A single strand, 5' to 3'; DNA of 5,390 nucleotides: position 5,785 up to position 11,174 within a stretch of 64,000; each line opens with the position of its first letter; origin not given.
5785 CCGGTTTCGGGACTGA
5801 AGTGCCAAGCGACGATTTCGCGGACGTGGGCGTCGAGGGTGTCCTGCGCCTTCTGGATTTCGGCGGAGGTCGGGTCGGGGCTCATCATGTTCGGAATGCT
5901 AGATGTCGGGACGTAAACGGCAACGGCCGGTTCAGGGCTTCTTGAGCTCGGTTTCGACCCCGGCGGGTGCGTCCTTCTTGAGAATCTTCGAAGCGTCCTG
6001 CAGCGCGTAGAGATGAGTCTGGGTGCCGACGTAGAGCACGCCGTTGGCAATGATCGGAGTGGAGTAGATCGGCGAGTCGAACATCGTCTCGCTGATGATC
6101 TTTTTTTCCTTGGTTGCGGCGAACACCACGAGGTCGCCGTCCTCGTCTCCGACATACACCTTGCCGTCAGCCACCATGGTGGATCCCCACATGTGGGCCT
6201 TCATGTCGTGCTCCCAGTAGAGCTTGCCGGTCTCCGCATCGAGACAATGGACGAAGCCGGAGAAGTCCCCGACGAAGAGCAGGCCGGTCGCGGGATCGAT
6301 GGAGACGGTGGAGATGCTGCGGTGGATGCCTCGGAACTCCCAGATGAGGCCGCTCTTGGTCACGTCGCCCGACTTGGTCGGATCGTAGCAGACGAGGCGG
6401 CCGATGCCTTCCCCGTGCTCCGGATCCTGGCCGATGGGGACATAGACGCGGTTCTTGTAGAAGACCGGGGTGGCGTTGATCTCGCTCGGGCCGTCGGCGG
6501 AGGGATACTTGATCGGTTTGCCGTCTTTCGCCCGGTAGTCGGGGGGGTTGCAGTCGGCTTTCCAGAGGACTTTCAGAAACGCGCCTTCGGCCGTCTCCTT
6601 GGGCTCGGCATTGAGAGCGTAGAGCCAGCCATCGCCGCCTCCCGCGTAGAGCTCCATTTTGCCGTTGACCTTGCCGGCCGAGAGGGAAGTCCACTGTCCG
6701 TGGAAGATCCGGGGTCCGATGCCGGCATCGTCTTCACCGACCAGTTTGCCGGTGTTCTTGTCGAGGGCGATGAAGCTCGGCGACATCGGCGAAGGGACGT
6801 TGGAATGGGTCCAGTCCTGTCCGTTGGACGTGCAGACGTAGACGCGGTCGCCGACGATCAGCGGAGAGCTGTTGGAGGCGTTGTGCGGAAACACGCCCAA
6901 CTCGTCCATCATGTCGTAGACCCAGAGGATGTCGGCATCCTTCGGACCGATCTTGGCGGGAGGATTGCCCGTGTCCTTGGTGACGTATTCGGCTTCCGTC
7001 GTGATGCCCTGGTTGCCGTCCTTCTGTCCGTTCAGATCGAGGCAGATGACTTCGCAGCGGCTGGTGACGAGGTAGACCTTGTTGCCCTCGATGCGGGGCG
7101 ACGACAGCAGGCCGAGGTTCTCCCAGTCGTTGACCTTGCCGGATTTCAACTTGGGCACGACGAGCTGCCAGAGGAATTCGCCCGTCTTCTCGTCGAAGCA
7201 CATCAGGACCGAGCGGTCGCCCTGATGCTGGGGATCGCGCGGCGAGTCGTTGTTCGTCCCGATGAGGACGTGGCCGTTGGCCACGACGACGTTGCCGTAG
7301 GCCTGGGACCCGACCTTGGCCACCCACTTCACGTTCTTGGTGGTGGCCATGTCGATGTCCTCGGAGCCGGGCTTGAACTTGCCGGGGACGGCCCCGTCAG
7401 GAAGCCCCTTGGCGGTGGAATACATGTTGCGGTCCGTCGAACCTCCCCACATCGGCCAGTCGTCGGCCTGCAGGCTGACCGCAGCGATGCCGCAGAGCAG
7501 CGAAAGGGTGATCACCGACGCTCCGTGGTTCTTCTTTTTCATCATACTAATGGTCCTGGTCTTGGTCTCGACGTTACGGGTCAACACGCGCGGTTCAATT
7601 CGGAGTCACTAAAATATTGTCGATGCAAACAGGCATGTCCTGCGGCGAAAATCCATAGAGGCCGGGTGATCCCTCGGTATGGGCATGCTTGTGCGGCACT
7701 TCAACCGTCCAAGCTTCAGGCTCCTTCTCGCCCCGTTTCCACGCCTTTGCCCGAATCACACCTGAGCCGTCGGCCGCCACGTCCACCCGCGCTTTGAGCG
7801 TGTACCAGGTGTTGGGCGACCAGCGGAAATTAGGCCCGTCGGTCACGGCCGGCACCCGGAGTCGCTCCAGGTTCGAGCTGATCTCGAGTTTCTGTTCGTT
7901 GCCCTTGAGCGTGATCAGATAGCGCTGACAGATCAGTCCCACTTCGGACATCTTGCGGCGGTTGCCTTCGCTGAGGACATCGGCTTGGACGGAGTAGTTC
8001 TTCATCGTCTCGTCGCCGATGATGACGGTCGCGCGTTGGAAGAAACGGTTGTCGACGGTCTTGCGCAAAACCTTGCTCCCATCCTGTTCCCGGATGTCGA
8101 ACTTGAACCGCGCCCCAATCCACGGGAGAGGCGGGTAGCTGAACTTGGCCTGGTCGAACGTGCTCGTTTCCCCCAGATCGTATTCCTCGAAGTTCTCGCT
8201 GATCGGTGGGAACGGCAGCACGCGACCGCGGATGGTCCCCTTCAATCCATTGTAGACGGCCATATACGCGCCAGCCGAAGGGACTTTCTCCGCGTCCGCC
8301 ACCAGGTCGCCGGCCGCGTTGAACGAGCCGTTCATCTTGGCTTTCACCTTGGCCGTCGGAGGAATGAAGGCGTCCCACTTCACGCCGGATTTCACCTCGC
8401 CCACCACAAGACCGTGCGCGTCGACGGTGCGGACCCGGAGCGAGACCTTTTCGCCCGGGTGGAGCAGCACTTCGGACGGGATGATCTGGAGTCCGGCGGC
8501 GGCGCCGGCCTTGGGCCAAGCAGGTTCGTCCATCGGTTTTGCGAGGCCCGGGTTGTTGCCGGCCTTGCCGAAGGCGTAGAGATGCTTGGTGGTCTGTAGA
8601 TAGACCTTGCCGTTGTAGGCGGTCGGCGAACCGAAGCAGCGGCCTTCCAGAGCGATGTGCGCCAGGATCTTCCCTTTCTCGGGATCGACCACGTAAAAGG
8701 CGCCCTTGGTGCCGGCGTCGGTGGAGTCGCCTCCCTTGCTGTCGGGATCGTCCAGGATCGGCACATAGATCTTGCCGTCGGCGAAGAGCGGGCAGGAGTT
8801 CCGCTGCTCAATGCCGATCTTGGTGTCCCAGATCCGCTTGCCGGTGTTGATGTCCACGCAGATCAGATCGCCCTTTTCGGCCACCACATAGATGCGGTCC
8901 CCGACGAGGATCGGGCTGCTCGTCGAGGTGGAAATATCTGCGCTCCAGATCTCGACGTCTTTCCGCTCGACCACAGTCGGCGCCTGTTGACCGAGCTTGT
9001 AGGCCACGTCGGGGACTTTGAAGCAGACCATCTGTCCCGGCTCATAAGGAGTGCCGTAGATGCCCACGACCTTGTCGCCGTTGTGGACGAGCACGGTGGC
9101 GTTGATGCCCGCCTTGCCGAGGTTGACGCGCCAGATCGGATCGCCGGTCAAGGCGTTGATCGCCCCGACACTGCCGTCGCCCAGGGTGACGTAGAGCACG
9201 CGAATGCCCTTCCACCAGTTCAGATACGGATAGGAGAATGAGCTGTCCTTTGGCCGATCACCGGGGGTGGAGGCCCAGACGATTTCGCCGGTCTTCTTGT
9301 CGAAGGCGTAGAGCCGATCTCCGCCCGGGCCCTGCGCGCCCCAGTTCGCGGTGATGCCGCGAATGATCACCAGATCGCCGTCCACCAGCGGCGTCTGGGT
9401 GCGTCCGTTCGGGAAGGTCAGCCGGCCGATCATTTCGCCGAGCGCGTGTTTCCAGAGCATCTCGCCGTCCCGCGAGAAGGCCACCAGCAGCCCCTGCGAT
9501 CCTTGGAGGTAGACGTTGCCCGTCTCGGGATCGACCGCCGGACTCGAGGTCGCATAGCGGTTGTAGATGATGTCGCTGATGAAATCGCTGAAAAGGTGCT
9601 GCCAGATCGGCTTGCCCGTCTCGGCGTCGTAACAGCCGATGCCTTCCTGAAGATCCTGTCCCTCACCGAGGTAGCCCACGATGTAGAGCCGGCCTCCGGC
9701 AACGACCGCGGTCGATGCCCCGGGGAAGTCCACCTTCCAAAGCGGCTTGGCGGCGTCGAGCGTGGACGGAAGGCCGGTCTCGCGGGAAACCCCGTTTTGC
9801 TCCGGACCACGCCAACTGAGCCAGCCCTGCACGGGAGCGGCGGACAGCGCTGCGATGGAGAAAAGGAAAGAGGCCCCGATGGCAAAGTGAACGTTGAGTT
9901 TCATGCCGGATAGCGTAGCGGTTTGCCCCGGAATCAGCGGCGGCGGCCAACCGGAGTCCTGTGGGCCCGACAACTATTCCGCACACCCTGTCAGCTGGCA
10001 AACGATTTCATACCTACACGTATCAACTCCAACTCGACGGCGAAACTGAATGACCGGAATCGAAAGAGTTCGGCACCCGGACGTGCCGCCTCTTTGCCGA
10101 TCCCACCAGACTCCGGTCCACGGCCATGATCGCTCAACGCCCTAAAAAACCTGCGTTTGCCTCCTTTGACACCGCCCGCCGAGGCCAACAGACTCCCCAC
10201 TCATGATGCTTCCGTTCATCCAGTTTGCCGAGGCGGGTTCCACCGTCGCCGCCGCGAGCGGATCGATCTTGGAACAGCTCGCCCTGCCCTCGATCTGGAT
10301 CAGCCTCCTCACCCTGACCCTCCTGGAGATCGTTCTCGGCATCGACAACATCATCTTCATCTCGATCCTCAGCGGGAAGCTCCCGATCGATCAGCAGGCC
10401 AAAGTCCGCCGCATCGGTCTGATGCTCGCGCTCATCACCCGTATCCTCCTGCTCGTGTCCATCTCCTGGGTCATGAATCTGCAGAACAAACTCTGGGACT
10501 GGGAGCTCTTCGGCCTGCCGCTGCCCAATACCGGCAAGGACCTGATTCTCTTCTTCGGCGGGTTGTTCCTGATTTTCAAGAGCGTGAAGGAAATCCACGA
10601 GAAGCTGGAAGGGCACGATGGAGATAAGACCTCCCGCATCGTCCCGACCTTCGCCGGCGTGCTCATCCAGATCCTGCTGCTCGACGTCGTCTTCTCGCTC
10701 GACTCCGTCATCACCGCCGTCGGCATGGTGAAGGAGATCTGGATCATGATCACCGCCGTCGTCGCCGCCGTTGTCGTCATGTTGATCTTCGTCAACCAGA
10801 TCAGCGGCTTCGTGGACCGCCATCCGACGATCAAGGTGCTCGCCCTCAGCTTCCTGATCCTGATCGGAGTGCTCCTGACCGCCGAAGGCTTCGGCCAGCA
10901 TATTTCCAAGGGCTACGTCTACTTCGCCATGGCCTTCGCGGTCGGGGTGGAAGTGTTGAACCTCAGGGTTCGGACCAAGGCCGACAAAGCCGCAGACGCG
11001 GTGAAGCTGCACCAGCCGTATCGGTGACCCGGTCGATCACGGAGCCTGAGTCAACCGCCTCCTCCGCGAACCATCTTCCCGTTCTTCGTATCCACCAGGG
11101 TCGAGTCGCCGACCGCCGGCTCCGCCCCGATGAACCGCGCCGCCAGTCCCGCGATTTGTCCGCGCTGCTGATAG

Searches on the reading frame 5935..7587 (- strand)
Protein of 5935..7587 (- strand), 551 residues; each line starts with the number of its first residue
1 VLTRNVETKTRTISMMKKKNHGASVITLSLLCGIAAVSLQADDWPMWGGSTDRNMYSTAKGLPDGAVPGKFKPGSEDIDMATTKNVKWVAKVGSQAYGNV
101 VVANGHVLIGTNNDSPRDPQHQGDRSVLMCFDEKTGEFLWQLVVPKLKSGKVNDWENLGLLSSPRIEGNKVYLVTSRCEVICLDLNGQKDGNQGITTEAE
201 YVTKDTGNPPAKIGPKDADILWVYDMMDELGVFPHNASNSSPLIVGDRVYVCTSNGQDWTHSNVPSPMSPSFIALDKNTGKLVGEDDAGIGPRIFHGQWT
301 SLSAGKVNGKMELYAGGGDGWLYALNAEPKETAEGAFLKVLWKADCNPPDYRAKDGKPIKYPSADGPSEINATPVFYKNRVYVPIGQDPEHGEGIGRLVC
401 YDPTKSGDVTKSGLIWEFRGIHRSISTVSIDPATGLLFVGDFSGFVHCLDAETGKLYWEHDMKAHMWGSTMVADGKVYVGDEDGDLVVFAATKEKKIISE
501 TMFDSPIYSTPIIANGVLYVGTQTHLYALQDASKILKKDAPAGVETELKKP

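Call 81: search_protein_families(library=pfam, proteins=[window:5935-7587:-], max_evalue=0.0001)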
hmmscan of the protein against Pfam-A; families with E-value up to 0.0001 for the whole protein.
window:5935-7587:- (551 aa): 3 families
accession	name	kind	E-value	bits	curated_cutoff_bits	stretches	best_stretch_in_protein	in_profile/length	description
PF13360.13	PQQ_2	-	7.7e-22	78.5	27.6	3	433-492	32-91/233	Outer membrane protein assembly factor BamB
PF13570.13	Beta-prop_ACSF4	-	1.7e-16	60.9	133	1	409-533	36-164/329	Beta-alanine-activating enzyme, beta-propeller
PF01011.28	PQQ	-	1.2e-06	28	26.7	0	436-475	59-100/595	Glucose/ethanol/alcohol dehydrogenase, beta-propeller domain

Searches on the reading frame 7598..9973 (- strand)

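Call 81: search_protein_families(library=pfam, proteins=[window:7598-9973:-], max_evalue=0.0001)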
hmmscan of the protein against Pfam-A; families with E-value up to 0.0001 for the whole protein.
window:7598-9973:- (792 aa): 3 families
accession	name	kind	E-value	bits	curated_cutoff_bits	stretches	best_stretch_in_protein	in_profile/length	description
PF13360.13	PQQ_2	-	4.7e-32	111.9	27.6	2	112-383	5-232/233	Outer membrane protein assembly factor BamB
PF13570.13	Beta-prop_ACSF4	-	6.1e-17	62.5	133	1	219-459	113-317/329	Beta-alanine-activating enzyme, beta-propeller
PF01011.28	PQQ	-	1.2e-12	47.8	26.7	0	348-393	47-92/595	Glucose/ethanol/alcohol dehydrogenase, beta-propeller domain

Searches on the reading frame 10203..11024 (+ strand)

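Call 48: search_protein_families(library=pfam, proteins=[window:10203-11024:+], max_evalue=0.0001)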
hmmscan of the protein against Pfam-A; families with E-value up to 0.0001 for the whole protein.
window:10203-11024:+ (274 aa): 1 family
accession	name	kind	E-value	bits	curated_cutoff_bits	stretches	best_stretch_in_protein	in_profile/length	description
PF03741.22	TerC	-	6.3e-47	160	27.8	1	36-228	1-177/178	Integral membrane protein TerC family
